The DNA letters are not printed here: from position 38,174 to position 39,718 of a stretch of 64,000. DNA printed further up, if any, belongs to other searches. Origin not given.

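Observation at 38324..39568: Domain fusion: PqqD-like leader-peptide-binding domain joined to a MEMO1-family catalytic domain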

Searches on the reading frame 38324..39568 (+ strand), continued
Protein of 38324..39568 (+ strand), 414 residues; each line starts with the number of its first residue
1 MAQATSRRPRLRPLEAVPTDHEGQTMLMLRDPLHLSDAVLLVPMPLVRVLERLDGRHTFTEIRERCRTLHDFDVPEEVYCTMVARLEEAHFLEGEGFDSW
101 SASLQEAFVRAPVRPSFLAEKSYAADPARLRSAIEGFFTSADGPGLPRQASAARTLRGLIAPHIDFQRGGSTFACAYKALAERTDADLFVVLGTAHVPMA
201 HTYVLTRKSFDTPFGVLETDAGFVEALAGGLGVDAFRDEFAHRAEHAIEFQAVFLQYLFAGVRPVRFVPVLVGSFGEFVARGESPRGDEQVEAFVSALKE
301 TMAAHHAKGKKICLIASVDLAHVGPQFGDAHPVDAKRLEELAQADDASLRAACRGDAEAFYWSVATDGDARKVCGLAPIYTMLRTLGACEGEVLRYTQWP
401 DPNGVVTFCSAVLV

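Call 70: list_cluster_members(proteins=[P0001, P0002])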
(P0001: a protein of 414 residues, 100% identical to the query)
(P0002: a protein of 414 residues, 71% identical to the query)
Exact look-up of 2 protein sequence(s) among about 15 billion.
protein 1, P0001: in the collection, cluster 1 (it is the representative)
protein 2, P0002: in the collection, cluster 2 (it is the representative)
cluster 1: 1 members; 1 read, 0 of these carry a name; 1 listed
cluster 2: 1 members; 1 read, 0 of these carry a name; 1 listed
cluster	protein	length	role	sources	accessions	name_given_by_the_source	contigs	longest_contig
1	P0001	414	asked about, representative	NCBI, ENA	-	-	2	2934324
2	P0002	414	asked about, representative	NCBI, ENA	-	-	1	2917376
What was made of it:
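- Tried and rejected: The cluster-member look-up gave no organism name for the source (call 70).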
